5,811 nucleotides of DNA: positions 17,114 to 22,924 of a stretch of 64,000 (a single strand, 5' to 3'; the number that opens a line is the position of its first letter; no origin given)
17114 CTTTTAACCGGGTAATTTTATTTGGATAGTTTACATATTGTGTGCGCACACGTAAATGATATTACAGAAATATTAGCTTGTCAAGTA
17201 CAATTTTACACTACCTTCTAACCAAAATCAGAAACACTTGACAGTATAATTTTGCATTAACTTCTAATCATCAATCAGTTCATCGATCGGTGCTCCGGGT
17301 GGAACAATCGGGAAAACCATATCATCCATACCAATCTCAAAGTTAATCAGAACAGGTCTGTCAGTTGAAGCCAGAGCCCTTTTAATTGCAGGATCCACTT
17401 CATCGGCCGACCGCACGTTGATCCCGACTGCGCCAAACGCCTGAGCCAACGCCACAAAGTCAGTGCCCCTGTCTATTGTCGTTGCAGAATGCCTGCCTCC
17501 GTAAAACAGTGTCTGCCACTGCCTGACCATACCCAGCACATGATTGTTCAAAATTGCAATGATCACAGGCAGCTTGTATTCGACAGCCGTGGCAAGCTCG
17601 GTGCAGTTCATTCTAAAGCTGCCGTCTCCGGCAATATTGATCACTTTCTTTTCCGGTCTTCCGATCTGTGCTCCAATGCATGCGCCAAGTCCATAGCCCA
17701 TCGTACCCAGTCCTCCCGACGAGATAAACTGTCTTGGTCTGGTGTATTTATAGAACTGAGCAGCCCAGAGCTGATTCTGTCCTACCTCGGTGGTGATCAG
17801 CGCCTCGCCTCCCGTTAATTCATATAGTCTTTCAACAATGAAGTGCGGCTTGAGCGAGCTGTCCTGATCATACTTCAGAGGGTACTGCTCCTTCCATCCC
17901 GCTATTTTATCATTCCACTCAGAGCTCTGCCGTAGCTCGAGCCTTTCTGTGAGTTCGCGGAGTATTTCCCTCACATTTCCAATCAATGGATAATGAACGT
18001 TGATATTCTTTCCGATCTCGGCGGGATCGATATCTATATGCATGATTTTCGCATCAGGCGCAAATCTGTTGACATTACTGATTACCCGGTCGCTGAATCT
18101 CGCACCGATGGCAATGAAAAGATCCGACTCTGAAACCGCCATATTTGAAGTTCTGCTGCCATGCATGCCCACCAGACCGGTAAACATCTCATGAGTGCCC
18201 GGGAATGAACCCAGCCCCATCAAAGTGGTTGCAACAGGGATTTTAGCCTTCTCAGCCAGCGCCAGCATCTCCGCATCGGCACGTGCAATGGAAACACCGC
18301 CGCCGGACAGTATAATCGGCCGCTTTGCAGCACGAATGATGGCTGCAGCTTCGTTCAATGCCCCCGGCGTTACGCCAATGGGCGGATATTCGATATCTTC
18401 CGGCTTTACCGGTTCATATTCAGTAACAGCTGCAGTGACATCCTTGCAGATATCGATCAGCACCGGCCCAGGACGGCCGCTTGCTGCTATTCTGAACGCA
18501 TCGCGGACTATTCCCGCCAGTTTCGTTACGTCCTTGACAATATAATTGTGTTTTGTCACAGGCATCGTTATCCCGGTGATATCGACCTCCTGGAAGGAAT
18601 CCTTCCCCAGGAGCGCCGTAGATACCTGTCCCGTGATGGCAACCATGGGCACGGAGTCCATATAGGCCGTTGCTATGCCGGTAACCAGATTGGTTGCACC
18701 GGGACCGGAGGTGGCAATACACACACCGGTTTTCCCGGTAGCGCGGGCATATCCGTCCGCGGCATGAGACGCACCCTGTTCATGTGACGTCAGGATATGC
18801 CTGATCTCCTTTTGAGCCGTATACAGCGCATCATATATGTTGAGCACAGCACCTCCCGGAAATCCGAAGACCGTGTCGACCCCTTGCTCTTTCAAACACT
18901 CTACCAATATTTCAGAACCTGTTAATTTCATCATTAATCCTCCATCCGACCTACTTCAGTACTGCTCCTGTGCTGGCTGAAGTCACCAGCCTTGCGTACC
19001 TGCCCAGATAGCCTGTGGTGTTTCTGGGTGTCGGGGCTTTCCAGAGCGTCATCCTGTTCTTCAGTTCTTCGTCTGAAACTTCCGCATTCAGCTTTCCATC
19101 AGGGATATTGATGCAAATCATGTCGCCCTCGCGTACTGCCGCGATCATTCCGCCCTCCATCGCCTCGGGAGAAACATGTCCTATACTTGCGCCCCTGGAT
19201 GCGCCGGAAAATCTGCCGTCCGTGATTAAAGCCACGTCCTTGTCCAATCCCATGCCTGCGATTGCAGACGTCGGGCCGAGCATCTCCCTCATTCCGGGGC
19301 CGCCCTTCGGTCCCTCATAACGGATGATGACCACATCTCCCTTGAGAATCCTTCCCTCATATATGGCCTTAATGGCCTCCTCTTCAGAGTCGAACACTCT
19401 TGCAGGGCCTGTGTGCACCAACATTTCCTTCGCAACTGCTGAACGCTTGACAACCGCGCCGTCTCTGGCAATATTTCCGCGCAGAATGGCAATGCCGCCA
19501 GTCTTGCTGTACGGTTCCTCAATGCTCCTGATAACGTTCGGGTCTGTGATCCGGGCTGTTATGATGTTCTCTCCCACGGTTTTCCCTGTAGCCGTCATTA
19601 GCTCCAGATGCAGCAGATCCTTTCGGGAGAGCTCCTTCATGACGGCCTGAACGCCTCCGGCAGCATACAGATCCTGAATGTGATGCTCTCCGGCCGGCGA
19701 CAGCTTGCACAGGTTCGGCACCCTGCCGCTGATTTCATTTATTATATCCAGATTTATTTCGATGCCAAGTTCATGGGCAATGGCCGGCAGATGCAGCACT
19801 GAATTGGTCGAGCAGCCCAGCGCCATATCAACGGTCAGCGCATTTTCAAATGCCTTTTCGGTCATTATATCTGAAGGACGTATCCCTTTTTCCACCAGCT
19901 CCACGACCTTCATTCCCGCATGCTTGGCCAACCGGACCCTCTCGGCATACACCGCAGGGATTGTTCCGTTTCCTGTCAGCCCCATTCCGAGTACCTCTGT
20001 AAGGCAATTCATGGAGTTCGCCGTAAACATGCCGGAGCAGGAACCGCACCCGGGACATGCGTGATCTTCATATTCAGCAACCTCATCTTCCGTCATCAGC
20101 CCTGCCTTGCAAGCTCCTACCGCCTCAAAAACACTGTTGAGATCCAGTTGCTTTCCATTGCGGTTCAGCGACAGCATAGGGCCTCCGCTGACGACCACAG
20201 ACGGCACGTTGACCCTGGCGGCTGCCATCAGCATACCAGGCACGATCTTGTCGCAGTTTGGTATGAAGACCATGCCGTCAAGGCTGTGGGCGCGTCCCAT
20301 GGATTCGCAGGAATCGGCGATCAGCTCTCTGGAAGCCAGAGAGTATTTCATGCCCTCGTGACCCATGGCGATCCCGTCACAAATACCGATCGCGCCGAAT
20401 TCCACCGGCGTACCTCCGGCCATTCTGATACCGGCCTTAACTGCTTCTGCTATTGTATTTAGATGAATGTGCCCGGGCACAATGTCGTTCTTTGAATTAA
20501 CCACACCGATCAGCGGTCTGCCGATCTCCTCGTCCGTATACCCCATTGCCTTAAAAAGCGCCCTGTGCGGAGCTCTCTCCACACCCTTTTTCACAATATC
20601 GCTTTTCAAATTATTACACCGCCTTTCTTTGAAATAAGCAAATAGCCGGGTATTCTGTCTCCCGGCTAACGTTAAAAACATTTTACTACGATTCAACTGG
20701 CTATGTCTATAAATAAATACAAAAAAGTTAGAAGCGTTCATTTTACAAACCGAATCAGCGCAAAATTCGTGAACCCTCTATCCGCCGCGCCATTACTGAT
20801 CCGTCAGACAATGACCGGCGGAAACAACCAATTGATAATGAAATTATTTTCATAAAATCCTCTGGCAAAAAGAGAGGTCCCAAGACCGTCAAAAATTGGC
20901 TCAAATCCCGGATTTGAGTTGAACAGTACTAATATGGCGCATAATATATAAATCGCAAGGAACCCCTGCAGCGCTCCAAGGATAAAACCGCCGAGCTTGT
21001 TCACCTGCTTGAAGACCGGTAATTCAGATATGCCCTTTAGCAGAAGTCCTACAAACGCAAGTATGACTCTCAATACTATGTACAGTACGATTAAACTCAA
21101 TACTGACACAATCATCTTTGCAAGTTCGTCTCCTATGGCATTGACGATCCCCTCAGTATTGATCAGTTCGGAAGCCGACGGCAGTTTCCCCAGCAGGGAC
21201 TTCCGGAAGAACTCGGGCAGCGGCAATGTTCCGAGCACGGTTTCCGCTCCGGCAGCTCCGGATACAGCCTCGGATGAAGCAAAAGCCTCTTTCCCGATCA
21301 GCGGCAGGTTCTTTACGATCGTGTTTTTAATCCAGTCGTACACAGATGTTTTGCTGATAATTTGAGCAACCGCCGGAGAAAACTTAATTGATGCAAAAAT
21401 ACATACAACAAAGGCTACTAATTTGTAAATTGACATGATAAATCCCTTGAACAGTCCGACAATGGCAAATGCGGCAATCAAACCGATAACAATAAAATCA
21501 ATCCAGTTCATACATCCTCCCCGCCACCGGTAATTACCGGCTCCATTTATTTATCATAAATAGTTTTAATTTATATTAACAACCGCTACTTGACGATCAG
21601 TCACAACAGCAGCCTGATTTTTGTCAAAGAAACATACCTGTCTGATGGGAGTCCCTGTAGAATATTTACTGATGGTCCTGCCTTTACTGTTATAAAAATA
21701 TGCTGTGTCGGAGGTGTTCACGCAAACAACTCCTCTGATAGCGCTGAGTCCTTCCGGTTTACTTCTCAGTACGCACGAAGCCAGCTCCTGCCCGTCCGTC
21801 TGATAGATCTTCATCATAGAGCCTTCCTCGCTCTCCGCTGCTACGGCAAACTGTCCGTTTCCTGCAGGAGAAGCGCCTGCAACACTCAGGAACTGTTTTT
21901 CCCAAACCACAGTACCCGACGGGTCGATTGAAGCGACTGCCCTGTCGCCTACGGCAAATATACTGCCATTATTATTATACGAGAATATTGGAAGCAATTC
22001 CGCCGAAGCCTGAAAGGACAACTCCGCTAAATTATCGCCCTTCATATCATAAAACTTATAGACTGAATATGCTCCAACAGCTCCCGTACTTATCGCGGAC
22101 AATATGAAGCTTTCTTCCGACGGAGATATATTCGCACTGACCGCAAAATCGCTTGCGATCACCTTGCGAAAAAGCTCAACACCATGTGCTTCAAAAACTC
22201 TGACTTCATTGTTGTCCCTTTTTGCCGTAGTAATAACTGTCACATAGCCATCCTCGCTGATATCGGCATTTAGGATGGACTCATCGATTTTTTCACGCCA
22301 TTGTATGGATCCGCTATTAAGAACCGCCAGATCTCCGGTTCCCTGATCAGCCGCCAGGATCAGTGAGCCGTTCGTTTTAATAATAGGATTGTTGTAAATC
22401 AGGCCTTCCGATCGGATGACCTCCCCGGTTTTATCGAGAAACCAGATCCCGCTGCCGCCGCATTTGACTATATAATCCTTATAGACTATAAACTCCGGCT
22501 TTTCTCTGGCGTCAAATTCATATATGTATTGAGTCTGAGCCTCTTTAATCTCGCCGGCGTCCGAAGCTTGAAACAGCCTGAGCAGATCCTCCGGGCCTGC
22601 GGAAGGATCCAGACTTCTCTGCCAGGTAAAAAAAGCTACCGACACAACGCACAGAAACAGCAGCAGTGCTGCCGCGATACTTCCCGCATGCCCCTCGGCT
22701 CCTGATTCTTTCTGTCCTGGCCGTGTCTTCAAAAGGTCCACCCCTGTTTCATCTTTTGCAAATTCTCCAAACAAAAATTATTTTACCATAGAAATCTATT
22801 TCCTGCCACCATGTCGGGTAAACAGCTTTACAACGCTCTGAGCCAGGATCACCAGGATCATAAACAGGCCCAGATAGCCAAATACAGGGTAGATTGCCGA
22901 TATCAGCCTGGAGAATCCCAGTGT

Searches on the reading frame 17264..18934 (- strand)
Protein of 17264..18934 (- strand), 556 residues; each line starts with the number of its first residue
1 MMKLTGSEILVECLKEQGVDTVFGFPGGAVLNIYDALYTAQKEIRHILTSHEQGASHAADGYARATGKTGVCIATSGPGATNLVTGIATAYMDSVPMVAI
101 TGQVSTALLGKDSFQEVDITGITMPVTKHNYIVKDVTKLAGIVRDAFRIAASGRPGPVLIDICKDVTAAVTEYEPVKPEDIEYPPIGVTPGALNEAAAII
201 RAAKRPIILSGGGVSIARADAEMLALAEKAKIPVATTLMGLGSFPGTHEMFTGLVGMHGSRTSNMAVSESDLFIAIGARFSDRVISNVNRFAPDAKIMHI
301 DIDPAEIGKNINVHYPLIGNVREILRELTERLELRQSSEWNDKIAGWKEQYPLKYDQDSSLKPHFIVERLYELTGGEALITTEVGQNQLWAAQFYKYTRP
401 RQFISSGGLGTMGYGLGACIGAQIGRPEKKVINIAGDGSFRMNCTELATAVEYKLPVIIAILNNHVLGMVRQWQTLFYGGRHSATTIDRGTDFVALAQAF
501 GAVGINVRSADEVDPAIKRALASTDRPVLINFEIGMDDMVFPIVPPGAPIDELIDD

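Call 6: search_protein_families(library=pfam, proteins=[window:17264-18934:-])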
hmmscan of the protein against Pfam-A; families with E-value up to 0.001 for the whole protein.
window:17264-18934:- (556 aa): 3 families
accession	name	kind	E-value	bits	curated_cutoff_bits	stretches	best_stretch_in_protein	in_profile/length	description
PF02775.26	TPP_enzyme_C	-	6.5e-54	182.3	21.9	1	384-531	2-150/151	Thiamine pyrophosphate enzyme, C-terminal TPP binding domain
PF00205.28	TPP_enzyme_M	-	9.4e-48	161.8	30.4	1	194-328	2-137/137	Thiamine pyrophosphate enzyme, central domain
PF02776.23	TPP_enzyme_N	-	1.1e-42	145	26.8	1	5-121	2-118/119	Thiamine pyrophosphate enzyme, N-terminal TPP binding domain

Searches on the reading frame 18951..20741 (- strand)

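Call 6: search_protein_families(library=pfam, proteins=[window:18951-20741:-])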
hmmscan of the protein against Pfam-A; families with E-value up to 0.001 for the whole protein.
window:18951-20741:- (596 aa): 2 families
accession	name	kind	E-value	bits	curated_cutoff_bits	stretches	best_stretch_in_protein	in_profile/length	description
PF00920.27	ILVD_EDD_N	-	2.9e-141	470.6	27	1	75-392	1-316/316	Dihydroxy-acid/6-phosphogluconate dehydratase N-terminal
PF24877.1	ILV_EDD_C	-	1e-80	270.1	27.7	1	402-593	1-191/191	Dihydroxy-acid/6-phosphogluconate dehydratase C-terminal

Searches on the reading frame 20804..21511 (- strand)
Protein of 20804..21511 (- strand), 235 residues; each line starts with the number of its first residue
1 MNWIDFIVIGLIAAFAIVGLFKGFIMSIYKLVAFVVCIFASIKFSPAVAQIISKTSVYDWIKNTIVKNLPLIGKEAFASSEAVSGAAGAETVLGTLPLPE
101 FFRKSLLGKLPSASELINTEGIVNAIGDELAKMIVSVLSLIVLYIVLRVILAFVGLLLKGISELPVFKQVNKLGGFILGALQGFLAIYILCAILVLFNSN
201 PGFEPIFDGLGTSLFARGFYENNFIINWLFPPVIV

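Call 45: search_protein_families(library=pfam, proteins=[window:20804-21511:-], max_evalue=0.00001)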
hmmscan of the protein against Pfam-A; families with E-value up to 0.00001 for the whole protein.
window:20804-21511:- (235 aa): 1 family
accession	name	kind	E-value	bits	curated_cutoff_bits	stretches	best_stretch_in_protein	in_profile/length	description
PF02674.22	Colicin_V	-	1.4e-18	67.7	29.3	2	129-200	53-124/144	Colicin V production protein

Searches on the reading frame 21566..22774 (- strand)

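Call 45: search_protein_families(library=pfam, proteins=[window:21566-22774:-], max_evalue=0.00001)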
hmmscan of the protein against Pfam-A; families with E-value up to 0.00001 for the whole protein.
window:21566-22774:- (402 aa): 2 families
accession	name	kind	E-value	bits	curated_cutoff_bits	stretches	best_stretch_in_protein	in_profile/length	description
PF18975.6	DUF5711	-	7.2e-33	114.7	26.3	1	80-400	9-343/344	Family of unknown function (DUF5711)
PF13360.13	PQQ_2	-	2.5e-08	34.3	27.6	0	259-367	24-130/233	Outer membrane protein assembly factor BamB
